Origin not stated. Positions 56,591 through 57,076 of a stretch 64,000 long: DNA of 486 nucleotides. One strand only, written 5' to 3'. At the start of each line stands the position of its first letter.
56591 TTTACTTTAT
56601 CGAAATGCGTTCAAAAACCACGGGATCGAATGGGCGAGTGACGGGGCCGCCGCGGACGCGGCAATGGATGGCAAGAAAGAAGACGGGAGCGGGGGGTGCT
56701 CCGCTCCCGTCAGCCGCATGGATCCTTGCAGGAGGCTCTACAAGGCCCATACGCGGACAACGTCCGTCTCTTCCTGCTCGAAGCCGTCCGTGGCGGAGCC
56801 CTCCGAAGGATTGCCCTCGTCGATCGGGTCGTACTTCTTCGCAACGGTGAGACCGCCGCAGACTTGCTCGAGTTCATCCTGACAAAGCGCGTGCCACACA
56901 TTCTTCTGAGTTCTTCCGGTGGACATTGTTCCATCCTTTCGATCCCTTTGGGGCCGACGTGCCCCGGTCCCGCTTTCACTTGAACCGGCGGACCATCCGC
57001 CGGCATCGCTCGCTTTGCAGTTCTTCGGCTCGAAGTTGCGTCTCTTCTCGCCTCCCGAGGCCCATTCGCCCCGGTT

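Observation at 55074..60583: PCAT/HlyD export locus with two tandem double-glycine-leader peptides whose mature parts are anionic, Pro-rich and Cys-free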

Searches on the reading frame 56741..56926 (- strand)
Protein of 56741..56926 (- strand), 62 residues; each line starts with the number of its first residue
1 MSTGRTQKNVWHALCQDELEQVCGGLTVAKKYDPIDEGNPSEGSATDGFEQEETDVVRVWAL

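Call 5: search_protein_families(library=pfam, proteins=[window:56741-56926:-], max_evalue=0.01)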
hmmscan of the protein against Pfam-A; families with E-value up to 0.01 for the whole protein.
seq(62 aa): 0 families

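Call 9: search_protein_families(library=ncbifam, proteins=[window:56741-56926:-], max_evalue=1)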
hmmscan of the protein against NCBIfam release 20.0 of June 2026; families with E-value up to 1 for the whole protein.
seq(62 aa): 0 families

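Call 12: find_homologous_proteins(query=A2, max_evalue=10)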
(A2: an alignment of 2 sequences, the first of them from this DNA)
Query A2 (2 sequences) (62 aa, profile of the alignment): 3 proteins with E <= 10 among 3 candidates.
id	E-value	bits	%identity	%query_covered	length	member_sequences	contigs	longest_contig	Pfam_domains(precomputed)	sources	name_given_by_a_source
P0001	7.7e-36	140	100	100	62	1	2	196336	-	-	-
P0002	1.0e-29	120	39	100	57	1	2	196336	-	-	-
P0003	2.0e-24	103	43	92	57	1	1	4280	-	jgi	jgi:hypothetical protein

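Call 14: find_encoding_contigs(protein=P0003, flank=10000)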
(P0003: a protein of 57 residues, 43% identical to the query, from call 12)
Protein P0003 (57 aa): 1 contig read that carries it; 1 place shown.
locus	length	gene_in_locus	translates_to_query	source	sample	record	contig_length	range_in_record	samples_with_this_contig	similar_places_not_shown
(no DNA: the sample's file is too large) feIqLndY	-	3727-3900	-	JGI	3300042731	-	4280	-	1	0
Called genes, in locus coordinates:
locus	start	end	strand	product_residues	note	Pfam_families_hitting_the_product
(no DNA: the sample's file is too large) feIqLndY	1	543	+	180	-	?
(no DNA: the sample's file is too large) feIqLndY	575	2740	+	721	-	PF03412:Peptidase_C39, PF00664:ABC_membrane, PF00005:ABC_tran, PF02463:SMC_N (faint)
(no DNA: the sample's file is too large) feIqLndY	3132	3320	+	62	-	-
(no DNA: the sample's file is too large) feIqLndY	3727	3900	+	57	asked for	-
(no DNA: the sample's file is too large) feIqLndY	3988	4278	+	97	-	?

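Call 15: find_encoding_contigs(protein=P0001, flank=10000)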
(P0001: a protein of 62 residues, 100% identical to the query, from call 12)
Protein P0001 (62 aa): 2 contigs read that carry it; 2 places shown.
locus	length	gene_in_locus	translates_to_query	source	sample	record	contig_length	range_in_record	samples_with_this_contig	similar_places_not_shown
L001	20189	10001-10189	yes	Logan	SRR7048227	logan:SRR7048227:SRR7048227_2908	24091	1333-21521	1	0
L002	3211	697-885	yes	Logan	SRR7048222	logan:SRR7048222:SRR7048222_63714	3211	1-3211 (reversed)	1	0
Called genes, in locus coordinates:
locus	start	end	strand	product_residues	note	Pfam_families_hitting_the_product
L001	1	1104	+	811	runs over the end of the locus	?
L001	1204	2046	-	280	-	PF01040:UbiA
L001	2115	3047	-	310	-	PF02628:COX15-CtaA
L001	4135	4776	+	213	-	PF04403:PqiA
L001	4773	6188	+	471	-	PF02470:MlaD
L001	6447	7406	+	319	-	PF25919:BSH_CusB (faint), PF00364:Biotin_lipoyl (faint), PF25973:BSH_CzcB (weak), PF26077:BSH_Fcp1 (weak)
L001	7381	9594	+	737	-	PF03412:Peptidase_C39, PF00664:ABC_membrane, PF00005:ABC_tran, PF02463:SMC_N (faint)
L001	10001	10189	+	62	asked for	-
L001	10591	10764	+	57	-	-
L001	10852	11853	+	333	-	-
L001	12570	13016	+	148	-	-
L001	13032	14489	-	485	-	PF00149:Metallophos (faint)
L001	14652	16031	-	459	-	PF13650:Asp_protease_2, PF13975:gag-asp_proteas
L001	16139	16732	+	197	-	PF03551:PadR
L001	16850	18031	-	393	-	PF04187:Cofac_haem_bdg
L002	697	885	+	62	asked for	-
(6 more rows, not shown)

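Call 23: find_related_loci(query=A3, collection=metagenome_contigs, flank=6000)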
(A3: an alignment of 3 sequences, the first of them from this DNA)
Query A3 (62 aa) in metagenome_contigs; peptide patterns used: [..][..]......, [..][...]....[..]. (x = any residue, [..] = any of these).
162 stretches matched a pattern, but none encodes a relative of the query by tblastn (E <= 1e-3).

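Call 30: search_protein_representatives(alignment_id=A3)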
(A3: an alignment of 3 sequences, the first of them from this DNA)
Query: 3 sequences, 57 profile positions. Proteins with E-value up to 0.001 (for the whole library): 6; up to 1e-10: 5; up to 1e-30: 1. The best 6 are listed.
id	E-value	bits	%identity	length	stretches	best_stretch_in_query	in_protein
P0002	1.7e-33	130.7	-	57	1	1-57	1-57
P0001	5.4e-29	116.2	-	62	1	1-57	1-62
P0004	1.6e-16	76.3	-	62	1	1-57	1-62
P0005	4.5e-14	68.4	-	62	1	1-52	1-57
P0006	1.5e-13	66.8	-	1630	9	21-37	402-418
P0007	3.4e-04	36.8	-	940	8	21-36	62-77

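Call 32: find_encoding_contigs(protein=P0004, flank=10000)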
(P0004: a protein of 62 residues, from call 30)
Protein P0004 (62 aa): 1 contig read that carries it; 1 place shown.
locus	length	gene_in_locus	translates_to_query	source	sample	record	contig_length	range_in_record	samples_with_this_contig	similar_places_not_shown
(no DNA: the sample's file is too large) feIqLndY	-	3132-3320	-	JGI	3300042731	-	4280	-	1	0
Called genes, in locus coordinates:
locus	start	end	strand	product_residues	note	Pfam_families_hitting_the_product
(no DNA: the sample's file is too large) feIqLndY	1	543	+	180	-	?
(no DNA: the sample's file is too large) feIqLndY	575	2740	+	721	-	PF03412:Peptidase_C39, PF00664:ABC_membrane, PF00005:ABC_tran, PF02463:SMC_N (faint)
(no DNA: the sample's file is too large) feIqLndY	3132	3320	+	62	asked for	-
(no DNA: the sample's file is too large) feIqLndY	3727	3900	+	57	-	-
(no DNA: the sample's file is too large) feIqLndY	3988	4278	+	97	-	?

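Call 33: find_encoding_contigs(protein=P0005, flank=10000)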
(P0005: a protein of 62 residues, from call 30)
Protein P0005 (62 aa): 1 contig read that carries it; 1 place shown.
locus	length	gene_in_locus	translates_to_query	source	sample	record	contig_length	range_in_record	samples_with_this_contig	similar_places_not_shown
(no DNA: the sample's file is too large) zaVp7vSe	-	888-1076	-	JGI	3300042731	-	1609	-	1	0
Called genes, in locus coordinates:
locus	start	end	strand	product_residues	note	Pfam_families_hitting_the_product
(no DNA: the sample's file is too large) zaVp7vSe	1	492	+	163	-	?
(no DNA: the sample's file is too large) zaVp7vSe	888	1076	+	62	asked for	-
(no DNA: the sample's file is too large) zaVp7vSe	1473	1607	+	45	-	?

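Call 45: search_protein_families(library=pfam, proteins=[window:56741-56926:-, P0004, P0005, P0003], max_evalue=10)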
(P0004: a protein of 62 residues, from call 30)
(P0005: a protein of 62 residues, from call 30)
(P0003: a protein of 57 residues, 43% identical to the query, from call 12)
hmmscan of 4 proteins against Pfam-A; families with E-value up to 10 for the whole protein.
seq(62 aa): 0 families

P0004 (62 aa): 2 families
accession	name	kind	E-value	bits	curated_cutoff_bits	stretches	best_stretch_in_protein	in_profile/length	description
PF04604.19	L_biotic_typeA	-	0.07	13.4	21.7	1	7-26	8-27/50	Type-A lantibiotic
PF03047.20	ComC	-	0.1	12.8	20.4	1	11-26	10-25/31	COMC family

P0005 (62 aa): 0 families

P0003 (57 aa): 0 families

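Call 69: predict_structure(alignment_id=A6)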
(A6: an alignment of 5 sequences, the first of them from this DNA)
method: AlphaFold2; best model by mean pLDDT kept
length: 62 residues; sequences in the alignment: 5
mean_pLDDT: 55.8   pTM: 0.12
mean pLDDT of the five models: 55.8, 54.3, 53.9, 51.9, 47.7
residues with pLDDT >= 90: 0; 70-90: 2; 50-70: 52; < 50: 8
segments of 3 or more residues with pLDDT < 50: none
pLDDT, mean of each block of 10 residues (from residue 1): 53 52 54 57 52 65 63
secondary structure, 60 per line:
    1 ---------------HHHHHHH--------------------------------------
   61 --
elements in order: H16-22

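Call 74: search_protein_families(library=padloc, proteins=[window:56741-56926:-], max_evalue=0.001)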
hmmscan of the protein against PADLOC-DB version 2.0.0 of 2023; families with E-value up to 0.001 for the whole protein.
seq(62 aa): 0 families
